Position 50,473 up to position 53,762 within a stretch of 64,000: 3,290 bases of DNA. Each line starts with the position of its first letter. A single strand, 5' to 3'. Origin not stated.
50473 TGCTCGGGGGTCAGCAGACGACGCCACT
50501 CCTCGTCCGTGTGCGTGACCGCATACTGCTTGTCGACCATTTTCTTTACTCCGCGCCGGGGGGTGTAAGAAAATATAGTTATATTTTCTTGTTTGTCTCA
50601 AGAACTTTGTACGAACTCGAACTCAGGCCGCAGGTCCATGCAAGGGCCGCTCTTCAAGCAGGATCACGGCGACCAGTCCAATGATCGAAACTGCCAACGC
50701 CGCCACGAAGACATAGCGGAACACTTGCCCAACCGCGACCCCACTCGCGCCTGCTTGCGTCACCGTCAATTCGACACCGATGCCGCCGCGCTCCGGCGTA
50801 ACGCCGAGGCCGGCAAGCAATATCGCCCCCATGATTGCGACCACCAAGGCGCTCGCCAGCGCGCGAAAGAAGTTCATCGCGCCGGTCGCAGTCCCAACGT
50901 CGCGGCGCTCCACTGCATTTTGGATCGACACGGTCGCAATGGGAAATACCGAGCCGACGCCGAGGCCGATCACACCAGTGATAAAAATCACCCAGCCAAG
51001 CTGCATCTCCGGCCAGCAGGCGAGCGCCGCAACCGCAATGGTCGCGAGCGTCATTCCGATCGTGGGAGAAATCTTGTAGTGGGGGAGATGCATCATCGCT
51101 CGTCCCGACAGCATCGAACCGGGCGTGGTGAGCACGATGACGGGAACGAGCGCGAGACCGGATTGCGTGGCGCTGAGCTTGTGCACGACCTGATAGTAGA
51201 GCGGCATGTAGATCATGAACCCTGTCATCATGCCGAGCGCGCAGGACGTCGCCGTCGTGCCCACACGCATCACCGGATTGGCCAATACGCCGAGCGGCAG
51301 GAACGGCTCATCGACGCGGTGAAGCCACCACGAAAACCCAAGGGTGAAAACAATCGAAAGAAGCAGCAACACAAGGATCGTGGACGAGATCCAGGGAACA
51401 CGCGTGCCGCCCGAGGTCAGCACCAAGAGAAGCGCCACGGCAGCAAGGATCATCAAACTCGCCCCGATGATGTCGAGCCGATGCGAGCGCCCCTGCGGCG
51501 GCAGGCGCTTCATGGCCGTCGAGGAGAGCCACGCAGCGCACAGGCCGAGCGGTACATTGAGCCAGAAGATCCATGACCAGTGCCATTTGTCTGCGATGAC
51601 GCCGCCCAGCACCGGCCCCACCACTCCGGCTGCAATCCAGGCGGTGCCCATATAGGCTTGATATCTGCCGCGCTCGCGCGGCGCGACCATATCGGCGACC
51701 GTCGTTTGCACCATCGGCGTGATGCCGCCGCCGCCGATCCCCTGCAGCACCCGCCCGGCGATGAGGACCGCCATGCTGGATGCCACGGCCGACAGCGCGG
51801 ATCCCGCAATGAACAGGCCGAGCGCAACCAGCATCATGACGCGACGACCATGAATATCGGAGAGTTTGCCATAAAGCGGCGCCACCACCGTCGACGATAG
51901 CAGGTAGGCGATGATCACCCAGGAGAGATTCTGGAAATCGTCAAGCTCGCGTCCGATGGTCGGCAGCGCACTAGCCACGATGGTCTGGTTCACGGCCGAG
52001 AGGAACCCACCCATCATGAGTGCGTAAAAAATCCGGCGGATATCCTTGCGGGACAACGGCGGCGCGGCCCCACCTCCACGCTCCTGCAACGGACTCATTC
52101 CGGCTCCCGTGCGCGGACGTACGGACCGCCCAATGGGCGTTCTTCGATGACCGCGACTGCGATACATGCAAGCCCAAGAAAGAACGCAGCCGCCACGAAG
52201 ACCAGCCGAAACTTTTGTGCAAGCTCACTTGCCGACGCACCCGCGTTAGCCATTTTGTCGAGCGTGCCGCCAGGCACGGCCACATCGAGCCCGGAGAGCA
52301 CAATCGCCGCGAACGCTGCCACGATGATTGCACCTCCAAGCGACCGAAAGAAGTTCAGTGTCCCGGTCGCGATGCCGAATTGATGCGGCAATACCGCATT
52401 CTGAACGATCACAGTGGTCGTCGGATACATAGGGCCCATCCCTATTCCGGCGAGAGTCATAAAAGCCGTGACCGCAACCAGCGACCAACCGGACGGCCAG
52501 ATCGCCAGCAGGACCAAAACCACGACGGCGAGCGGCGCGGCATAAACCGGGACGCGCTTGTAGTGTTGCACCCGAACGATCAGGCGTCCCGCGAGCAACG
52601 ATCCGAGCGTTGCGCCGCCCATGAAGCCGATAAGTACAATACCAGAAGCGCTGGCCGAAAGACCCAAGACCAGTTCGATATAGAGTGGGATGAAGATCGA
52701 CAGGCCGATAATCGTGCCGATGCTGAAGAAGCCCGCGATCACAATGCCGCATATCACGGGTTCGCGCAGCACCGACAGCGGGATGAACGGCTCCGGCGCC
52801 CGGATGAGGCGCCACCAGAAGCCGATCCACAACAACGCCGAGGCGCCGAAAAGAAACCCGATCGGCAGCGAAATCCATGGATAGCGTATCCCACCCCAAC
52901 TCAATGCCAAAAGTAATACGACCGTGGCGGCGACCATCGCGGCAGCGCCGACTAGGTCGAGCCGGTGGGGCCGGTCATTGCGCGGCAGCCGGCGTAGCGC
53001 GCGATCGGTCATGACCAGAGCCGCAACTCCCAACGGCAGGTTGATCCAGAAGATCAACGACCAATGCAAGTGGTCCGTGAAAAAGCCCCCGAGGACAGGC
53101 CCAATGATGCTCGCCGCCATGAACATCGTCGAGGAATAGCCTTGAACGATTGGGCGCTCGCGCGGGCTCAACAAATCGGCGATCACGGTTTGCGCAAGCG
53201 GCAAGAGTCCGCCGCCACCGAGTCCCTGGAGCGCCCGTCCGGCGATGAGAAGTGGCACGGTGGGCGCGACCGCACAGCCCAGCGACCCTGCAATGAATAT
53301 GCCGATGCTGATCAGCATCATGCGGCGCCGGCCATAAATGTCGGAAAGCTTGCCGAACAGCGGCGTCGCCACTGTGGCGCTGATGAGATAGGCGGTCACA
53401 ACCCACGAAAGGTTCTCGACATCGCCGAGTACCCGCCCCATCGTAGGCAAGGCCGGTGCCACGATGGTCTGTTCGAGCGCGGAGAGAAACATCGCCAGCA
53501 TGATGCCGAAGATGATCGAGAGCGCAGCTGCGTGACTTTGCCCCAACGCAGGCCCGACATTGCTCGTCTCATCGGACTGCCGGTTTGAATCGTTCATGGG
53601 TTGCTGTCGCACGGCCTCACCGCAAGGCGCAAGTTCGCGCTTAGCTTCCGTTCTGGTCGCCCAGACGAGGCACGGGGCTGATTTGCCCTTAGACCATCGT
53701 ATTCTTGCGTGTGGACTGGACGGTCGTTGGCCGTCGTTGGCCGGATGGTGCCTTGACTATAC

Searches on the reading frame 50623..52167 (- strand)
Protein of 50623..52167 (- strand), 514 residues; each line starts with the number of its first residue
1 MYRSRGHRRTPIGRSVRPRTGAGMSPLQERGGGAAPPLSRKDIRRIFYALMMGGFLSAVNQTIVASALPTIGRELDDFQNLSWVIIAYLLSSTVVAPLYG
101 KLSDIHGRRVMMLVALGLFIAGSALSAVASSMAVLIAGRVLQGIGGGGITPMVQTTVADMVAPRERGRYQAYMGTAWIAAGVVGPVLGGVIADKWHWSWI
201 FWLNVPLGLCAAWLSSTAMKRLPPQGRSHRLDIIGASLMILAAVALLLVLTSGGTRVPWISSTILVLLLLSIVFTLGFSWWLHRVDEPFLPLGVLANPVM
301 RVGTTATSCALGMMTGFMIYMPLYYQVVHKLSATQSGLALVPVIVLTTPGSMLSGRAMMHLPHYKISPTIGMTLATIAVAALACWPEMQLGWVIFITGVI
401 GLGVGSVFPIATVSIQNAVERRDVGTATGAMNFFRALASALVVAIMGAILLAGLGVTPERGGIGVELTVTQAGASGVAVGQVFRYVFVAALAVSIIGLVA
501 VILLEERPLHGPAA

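Call 12: search_protein_families(library=pfam, proteins=[window:50623-52167:-], max_evalue=0.001)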
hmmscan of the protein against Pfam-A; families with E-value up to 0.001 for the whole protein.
window:50623-52167:- (514 aa): 2 families
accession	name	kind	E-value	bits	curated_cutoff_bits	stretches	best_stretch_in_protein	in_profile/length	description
PF07690.21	MFS_1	-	1.1e-51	176.2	33.4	1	50-441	1-345/347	Major Facilitator Superfamily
PF00083.30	Sugar_tr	-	8.8e-13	48.4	22.3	1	79-210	46-183/452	Sugar (and other) transporter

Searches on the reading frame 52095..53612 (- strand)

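Call 12: search_protein_families(library=pfam, proteins=[window:52095-53612:-], max_evalue=0.001)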
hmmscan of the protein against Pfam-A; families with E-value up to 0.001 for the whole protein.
window:52095-53612:- (505 aa): 5 families
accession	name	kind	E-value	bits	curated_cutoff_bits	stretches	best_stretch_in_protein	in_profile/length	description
PF07690.21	MFS_1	-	3.1e-56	191.2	33.4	1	37-429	1-345/347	Major Facilitator Superfamily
PF00083.30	Sugar_tr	-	3.1e-12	46.6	22.3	1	67-200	47-186/452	Sugar (and other) transporter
PF03137.26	OATP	-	9.4e-07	27.9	25.8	1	280-353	288-362/545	Organic Anion Transporter Polypeptide (OATP) family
PF13347.12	MFS_2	-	6.1e-06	25.5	27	1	58-147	251-342/427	MFS/sugar transport protein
PF06609.19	TRI12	-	3.5e-05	22.9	23.2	1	50-437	62-464/599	Fungal trichothecene efflux pump (TRI12)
